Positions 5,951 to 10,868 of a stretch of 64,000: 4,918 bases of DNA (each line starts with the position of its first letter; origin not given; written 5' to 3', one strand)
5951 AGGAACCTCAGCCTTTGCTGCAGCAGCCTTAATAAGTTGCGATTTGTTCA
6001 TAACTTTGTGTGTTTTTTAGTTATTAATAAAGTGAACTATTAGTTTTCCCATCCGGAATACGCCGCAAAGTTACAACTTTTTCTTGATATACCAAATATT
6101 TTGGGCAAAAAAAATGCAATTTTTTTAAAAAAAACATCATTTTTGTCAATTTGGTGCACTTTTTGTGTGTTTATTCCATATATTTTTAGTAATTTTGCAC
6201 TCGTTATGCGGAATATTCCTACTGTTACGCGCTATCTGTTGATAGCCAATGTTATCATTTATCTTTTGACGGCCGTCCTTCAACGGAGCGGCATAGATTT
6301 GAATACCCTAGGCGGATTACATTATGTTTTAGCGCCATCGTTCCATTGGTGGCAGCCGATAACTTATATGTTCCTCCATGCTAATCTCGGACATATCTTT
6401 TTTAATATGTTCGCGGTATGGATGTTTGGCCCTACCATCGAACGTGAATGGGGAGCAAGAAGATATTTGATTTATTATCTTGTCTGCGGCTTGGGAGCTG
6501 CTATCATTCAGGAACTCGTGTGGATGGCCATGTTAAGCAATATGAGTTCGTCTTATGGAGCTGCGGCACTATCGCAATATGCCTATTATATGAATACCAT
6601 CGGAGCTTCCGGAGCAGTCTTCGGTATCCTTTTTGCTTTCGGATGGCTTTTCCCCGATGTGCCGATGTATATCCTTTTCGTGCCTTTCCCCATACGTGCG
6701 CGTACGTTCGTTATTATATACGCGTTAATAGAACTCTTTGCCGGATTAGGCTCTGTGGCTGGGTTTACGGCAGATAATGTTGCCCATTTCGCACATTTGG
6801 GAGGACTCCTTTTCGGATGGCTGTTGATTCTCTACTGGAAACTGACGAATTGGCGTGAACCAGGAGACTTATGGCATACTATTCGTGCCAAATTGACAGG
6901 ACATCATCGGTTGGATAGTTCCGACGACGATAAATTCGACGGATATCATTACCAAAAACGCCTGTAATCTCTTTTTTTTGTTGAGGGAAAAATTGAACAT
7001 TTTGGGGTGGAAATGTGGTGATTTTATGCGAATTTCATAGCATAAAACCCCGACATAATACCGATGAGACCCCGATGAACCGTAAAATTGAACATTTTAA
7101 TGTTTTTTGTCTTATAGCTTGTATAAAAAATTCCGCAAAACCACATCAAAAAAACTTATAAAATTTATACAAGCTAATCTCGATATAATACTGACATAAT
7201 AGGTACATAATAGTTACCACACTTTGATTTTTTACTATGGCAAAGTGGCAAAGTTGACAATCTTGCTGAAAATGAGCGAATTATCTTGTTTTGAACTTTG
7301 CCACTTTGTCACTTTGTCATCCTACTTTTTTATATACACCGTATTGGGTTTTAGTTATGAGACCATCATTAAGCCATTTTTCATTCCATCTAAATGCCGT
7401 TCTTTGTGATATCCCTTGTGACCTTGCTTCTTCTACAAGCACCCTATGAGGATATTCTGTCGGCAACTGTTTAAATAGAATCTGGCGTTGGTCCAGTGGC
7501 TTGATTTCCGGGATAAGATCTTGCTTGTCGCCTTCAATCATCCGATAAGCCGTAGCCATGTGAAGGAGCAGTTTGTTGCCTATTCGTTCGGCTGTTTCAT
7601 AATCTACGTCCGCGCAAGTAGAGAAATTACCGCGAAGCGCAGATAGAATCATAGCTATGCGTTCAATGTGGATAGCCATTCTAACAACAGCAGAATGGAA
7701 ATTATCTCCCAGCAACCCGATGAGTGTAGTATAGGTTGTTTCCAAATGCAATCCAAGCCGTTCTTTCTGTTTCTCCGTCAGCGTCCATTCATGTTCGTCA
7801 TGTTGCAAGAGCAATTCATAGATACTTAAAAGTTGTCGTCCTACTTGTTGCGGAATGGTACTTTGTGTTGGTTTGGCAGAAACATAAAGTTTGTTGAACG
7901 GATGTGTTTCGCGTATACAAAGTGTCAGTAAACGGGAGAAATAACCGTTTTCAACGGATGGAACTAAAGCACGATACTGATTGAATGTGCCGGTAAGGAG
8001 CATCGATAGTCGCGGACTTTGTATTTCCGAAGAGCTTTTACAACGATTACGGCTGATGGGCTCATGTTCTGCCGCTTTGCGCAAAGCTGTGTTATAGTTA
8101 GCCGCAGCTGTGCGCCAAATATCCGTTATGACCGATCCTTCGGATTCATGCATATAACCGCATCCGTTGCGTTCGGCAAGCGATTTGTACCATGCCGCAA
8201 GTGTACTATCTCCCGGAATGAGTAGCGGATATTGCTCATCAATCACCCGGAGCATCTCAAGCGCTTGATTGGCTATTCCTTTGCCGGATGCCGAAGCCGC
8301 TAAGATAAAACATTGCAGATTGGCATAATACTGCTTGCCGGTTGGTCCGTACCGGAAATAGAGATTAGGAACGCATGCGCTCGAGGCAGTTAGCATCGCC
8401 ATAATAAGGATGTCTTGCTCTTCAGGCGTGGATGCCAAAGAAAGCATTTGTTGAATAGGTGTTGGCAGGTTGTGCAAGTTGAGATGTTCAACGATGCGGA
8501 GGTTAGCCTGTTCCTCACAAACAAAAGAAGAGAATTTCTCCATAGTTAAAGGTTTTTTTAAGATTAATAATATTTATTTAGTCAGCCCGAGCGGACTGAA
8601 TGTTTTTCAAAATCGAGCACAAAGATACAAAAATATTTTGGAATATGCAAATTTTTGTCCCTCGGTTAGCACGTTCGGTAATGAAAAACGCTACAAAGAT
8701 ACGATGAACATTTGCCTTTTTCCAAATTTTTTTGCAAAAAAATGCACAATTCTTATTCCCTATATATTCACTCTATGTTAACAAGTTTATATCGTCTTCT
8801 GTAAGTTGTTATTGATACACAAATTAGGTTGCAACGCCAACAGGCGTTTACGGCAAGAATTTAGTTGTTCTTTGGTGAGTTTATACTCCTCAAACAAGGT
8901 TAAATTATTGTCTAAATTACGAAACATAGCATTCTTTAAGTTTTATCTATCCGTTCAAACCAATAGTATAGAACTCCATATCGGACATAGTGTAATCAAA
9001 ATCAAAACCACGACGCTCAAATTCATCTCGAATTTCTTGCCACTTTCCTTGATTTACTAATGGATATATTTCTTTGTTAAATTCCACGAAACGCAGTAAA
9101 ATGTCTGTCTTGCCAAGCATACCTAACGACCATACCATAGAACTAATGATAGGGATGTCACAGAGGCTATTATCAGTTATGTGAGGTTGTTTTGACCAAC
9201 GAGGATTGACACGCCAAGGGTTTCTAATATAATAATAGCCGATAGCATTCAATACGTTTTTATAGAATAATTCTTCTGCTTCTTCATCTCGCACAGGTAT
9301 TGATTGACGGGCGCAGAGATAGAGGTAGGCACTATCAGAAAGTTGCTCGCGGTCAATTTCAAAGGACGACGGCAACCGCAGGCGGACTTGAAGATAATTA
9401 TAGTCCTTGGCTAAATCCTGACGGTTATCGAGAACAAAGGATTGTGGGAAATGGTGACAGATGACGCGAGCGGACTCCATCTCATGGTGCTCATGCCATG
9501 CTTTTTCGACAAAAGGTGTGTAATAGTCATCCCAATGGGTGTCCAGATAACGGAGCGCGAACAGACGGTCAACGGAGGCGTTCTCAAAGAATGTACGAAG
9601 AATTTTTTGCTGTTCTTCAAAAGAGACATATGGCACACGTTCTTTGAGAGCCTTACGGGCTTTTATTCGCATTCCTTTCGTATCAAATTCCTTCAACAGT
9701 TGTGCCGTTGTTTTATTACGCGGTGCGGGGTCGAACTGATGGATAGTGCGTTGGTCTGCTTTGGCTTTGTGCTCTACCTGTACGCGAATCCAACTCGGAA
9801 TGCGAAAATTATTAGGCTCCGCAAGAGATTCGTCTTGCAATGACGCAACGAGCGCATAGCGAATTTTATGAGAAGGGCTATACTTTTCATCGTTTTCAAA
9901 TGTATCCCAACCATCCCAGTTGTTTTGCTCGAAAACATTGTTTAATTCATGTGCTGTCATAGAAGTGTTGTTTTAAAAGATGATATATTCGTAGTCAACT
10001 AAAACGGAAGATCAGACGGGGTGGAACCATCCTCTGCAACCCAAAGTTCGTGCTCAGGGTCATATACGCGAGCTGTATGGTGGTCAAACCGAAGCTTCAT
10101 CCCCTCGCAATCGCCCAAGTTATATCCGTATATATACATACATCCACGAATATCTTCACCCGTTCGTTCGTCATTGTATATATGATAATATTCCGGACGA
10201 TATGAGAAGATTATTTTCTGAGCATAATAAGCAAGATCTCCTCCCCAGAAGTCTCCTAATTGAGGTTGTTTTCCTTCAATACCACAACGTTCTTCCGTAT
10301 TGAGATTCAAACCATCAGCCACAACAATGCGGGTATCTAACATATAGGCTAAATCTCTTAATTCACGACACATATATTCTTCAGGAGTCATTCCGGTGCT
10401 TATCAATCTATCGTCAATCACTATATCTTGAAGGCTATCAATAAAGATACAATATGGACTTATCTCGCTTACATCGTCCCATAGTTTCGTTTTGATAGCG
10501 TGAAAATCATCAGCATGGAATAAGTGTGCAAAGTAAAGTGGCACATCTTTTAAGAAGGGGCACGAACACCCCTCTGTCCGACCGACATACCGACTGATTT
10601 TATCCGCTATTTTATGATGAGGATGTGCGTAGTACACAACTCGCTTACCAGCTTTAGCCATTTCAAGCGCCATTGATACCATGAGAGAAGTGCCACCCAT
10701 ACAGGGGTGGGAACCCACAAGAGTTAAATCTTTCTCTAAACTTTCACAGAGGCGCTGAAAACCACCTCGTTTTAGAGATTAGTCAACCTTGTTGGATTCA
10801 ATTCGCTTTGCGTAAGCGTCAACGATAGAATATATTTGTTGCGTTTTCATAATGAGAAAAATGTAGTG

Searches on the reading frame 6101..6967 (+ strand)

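Call 10: search_protein_families(library=pfam, proteins=[window:6101-6967:+], max_evalue=0.001)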
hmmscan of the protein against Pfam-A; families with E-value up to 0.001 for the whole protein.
window:6101-6967:+ (288 aa): 2 families
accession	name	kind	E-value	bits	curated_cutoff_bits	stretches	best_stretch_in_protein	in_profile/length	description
PF01694.28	Rhomboid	-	9.5e-27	94.4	22.6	1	82-245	3-139/143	Rhomboid domain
PF08551.15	DUF1751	-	5.4e-06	27.3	22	1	83-149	8-74/99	Eukaryotic integral membrane protein (DUF1751)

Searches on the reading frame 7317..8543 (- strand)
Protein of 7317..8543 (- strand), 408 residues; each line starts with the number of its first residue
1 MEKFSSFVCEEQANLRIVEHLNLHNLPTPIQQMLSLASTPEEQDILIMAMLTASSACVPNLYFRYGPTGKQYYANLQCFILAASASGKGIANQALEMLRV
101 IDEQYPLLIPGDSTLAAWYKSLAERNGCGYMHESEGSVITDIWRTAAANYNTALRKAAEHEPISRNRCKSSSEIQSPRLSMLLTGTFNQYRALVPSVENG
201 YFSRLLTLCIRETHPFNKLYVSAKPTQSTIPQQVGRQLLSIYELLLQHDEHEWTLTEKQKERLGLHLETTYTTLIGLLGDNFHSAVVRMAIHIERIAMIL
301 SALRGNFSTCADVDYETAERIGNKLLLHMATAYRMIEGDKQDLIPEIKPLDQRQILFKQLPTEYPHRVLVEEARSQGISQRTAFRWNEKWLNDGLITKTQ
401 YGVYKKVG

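Call 10: search_protein_families(library=pfam, proteins=[window:7317-8543:-], max_evalue=0.001)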
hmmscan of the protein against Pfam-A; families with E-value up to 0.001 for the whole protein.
window:7317-8543:- (408 aa): 1 family
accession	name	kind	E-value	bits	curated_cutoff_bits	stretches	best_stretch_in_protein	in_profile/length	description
PF13148.11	DUF3987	-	8.2e-31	107.9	27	2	105-333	123-362/364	Protein of unknown function (DUF3987)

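Call 54: search_protein_families(library=phrogs, proteins=[window:7317-8543:-], max_evalue=0.001)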
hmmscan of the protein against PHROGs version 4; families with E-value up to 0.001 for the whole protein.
window:7317-8543:- (408 aa): 1 family
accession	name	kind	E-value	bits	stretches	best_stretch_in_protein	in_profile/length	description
phrog_3022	-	DNA, RNA and nucleotide metabolism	3.8e-05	23.3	1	47-310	382-662/788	DNA primase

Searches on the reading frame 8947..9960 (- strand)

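Call 10: search_protein_families(library=pfam, proteins=[window:8947-9960:-], max_evalue=0.001)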
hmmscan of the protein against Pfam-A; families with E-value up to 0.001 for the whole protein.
window:8947-9960:- (337 aa): 0 families

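Call 52: search_protein_families(library=pfam, proteins=[P0263, P0264, P0265, P0268, P0286, P0307, P0355, P0275, P0317], max_evalue=0.001)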
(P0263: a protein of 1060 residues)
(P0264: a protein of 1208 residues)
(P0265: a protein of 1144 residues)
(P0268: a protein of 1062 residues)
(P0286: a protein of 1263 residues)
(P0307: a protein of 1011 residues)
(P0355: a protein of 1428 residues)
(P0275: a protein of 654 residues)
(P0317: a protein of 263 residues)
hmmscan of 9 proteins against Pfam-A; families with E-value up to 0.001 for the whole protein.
P0263 (1060 aa): 1 family
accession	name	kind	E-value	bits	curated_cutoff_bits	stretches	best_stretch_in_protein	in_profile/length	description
PF00313.28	CSD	-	1.4e-07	31.7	27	1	9-72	3-64/66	'Cold-shock' DNA-binding domain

P0264 (1208 aa): 1 family
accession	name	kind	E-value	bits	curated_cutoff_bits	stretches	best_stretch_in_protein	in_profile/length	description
PF00313.28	CSD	-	7.1e-06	26.2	27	1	189-223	3-37/66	'Cold-shock' DNA-binding domain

P0265 (1144 aa): 0 families

P0268 (1062 aa): 2 families
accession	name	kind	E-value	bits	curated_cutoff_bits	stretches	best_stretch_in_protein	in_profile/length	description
PF00313.28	CSD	-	3.3e-05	24.1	27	1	15-58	4-47/66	'Cold-shock' DNA-binding domain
PF18256.6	HscB_4_cys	-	0.00052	20.3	26.2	1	1017-1038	3-24/27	Co-chaperone HscB tetracysteine metal binding motif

P0286 (1263 aa): 0 families

P0307 (1011 aa): 1 family
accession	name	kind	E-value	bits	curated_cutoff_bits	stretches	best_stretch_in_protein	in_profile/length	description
PF00313.28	CSD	-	0.00019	21.7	27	1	93-140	3-53/66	'Cold-shock' DNA-binding domain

P0355 (1428 aa): 2 families
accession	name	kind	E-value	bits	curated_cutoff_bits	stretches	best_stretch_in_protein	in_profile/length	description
PF00575.29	S1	-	0.0001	23.1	22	1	121-185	6-74/74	S1 RNA binding domain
PF07443.18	HARP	-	0.00017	21.5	25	0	1121-1153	9-41/55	HepA-related protein (HARP)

P0275 (654 aa): 1 family
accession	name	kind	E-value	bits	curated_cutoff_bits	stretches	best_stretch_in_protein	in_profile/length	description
PF18256.6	HscB_4_cys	-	0.00078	19.7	26.2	0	614-634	3-23/27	Co-chaperone HscB tetracysteine metal binding motif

P0317 (263 aa): 0 families

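Call 53: search_protein_families(library=ncbifam, proteins=[P0001, P0003, P0006, P0007, P0008, P0263, P0264, P0265, window:8947-9960:-], max_evalue=0.01)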
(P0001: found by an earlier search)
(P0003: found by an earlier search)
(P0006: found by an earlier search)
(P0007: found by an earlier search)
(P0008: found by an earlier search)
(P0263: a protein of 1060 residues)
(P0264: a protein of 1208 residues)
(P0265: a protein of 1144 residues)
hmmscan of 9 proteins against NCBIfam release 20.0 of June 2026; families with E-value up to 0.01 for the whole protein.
P0001 (977 aa): 2 families
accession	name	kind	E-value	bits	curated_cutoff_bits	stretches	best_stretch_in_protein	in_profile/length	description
NF011575.0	PRK14999.1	equivalog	0.0004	19.8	424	0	289-335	125-169/241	histidine utilization repressor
NF007051.0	PRK09505.1-1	equivalog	0.009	14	864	0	20-100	422-500/686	alpha-amylase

P0003 (473 aa): 14 families
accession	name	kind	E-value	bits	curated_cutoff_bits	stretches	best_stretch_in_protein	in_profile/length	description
NF005927.0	PRK07942.1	subfamily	1.4e-13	51.1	186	1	303-460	24-172/232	DNA polymerase III subunit epsilon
NF047961.1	adhesin_HupY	equivalog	1.6e-08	33.1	1250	1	29-89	191-250/978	leucine-rich repeat adhesin HupY/LrrG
TIGR01406.1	dnaQ_proteo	equivalog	3.2e-08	33.5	222.7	1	280-405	4-118/231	DNA polymerase III subunit epsilon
NF004964.0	PRK06310.1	equivalog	6.9e-08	32.2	236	1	304-467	25-173/250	DNA polymerase III subunit epsilon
NF005981.0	PRK08074.1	equivalog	1.4e-07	29.9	789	1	277-464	4-165/931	ATP-dependent DNA helicase DinG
NF005289.0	PRK06807.1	equivalog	8.1e-07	28.6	335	1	325-470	46-174/313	3'-5' exonuclease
NF004316.1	PRK05711.1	equivalog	1.1e-06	28.5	196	1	280-403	5-116/234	DNA polymerase III subunit epsilon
NF001688.0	PRK00448.1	equivalog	1.3e-06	26.3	873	1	266-463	413-583/1445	PolC-type DNA polymerase III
NF004963.0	PRK06309.1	equivalog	2.4e-06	27.4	245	1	279-398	5-109/232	DNA polymerase III subunit epsilon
TIGR01405.1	polC_Gram_pos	equivalog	8.2e-06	23.8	1043.45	1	269-467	182-353/1211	DNA polymerase III subunit alpha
NF005906.0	PRK07883.1-4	equivalog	0.00013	20.5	495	1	304-465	24-168/563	DEDD exonuclease domain-containing protein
NF006316.0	PRK08517.1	equivalog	0.00024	20.5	247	1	333-460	114-225/270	3'-5' exonuclease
NF004719.0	PRK06063.1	equivalog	0.00024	20.1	389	1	277-408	17-130/331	DEDDh family exonuclease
TIGR00573.1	dnaq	subfamily_domain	0.0053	16.3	71.5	1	322-413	42-127/217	exonuclease, DNA polymerase III, epsilon subunit family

P0006 (286 aa): 0 families

P0007 (339 aa): 0 families

P0008 (671 aa): 1 family
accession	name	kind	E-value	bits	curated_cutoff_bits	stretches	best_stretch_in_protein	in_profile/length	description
NF009786.0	PRK13280.1-5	equivalog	0.0085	15.5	368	0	536-609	88-156/252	N-glycosylase/DNA lyase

P0263 (1060 aa): 6 families
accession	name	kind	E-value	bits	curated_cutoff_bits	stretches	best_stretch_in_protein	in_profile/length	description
NF049933.1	TransAntitermCspE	equivalog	2.4e-06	27.6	120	1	7-51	4-48/69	transcription antiterminator/RNA stability regulator CspE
NF007679.0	PRK10354.1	subfamily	6.2e-06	26.4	130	1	7-50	5-48/70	RNA chaperone/antiterminator CspA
NF007378.0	PRK09890.1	equivalog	8.7e-06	25.9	144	1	8-47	6-45/70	cold shock protein CspG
TIGR02381.1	cspD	equivalog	0.00016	21.6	115.4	1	7-48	2-43/68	cold shock domain-containing protein CspD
NF008190.0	PRK10943.1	subfamily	0.0029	17.6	137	1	9-39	6-36/69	cold shock-like protein CspC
NF007062.0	PRK09507.1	subfamily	0.0046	16.9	133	0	9-39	6-36/69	transcription antiterminator/RNA stability regulator CspE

P0264 (1208 aa): 6 families
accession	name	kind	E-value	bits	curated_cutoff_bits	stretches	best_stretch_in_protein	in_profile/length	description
NF007378.0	PRK09890.1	equivalog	4.9e-06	26.7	144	1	185-222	3-40/70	cold shock protein CspG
NF007679.0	PRK10354.1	subfamily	9.3e-06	25.9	130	1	187-222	5-40/70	RNA chaperone/antiterminator CspA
NF049933.1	TransAntitermCspE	equivalog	2.5e-05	24.3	120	1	188-222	5-39/69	transcription antiterminator/RNA stability regulator CspE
NF008190.0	PRK10943.1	subfamily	0.00026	20.9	137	1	187-222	4-39/69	cold shock-like protein CspC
NF007062.0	PRK09507.1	subfamily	0.00028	20.8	133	1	187-222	4-39/69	transcription antiterminator/RNA stability regulator CspE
TIGR02381.1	cspD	equivalog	0.0018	18.2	115.4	1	188-220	3-35/68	cold shock domain-containing protein CspD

P0265 (1144 aa): 0 families

window:8947-9960:- (337 aa): 0 families

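Call 54: search_protein_families(library=phrogs, proteins=[P0001, P0003, P0006, P0007, P0008, window:8947-9960:-], max_evalue=0.001)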
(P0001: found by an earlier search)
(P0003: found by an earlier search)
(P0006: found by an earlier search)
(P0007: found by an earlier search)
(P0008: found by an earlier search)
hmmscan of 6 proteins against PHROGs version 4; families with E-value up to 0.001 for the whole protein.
P0001 (977 aa): 0 families

P0003 (473 aa): 5 families
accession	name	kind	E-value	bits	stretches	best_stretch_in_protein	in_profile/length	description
phrog_192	-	DNA, RNA and nucleotide metabolism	6.2e-37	128.8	1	266-470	96-276/397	DNA polymerase exonuclease subunit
phrog_35892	-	unknown function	9.6e-18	64.2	1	30-140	105-218/1181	-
phrog_18805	-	unknown function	1.7e-11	44.7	1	28-98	335-403/457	-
phrog_14632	-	DNA, RNA and nucleotide metabolism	5.3e-06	26.4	1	322-471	117-249/380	DNA polymerase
phrog_403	-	DNA, RNA and nucleotide metabolism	7.1e-05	22.9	1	266-401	55-173/321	DNA polymerase exonuclease subunit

P0006 (286 aa): 2 families
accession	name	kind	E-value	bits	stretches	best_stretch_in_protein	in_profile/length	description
phrog_19951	-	unknown function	2.3e-29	103.6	1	5-284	3-285/288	-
phrog_26443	-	unknown function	0.00014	22.1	1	3-154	6-163/373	-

P0007 (339 aa): 0 families

P0008 (671 aa): 1 family
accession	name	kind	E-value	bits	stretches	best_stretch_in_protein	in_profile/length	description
phrog_8741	-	unknown function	1.9e-07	31.6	1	119-231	113-229/380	-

window:8947-9960:- (337 aa): 0 families

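Call 58: search_protein_families(library=pfam, proteins=[L013:7014-9479:+], max_evalue=0.001)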
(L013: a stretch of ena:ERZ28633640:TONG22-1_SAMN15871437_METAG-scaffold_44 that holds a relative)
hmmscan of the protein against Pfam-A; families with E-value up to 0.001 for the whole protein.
L013:7014-9479:+ (822 aa): 1 family
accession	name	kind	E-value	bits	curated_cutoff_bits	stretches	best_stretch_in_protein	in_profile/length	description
PF12705.13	PDDEXK_1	-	5.2e-06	27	22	1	642-773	33-174/247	PD-(D/E)XK nuclease superfamily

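Call 85: search_protein_families(library=pfam, proteins=[L001:1590-3035:+, L003:8048-9028:+, L004:11079-11669:+, L004:11682-12503:+, L004:12640-13203:+, L004:13263-13829:+, L098:2336-3430:+, L013:11368-12312:+, L098:4247-5047:+], max_evalue=0.05)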
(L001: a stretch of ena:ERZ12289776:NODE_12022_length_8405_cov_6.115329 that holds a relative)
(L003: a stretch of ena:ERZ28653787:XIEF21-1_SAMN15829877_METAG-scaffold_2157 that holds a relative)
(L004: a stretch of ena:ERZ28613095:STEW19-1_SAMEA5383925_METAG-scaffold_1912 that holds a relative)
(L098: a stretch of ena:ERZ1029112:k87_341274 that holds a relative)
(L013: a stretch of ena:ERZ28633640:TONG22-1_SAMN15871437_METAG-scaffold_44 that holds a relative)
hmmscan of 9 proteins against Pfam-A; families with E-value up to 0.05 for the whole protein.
L001:1590-3035:+ (481 aa): 0 families

L003:8048-9028:+ (326 aa): 0 families

L004:11079-11669:+ (196 aa): 0 families

L004:11682-12503:+ (273 aa): 0 families

L004:12640-13203:+ (187 aa): 0 families

L004:13263-13829:+ (188 aa): 0 families

L098:2336-3430:+ (364 aa): 1 family
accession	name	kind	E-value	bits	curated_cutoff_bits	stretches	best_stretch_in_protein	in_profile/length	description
PF13289.12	SIR2_2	-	9.6e-05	22.9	24.5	1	162-319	2-105/141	SIR2-like domain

L013:11368-12312:+ (315 aa): 0 families

L098:4247-5047:+ (266 aa): 3 families
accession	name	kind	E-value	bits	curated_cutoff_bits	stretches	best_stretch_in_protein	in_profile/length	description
PF15835.10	DUF4715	-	0.0033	18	27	1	48-104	20-76/139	Domain of unknown function (DUF4715)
PF16830.10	NBD94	-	0.026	15.4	25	1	67-110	5-48/91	Nucleotide-Binding Domain 94 of RH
PF13863.11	DUF4200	-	0.045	14.5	29.7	1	63-96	62-95/119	Domain of unknown function (DUF4200)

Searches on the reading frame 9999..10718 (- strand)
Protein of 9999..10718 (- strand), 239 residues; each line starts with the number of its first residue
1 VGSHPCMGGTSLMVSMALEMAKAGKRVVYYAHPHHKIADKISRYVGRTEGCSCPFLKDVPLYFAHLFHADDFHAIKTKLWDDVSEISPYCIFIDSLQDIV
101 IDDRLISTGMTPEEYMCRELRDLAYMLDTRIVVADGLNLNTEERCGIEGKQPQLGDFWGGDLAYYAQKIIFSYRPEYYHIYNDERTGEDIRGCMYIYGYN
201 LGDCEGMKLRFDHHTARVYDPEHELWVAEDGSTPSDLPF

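Call 10: search_protein_families(library=pfam, proteins=[window:9999-10718:-], max_evalue=0.001)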
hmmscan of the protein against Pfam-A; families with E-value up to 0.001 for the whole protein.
window:9999-10718:- (239 aa): 1 family
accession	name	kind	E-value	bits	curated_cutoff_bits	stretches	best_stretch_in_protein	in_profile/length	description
PF03796.21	DnaB_C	-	7.3e-08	32.5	27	1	89-217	131-252/255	DnaB-like helicase C terminal domain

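Call 54: search_protein_families(library=phrogs, proteins=[window:9999-10718:-], max_evalue=0.001)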
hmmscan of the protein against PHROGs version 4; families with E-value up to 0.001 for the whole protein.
window:9999-10718:- (239 aa): 1 family
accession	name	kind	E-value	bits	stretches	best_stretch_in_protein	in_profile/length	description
phrog_243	-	DNA, RNA and nucleotide metabolism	0.00023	21.2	0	85-178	140-228/273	DnaB-like replicative helicase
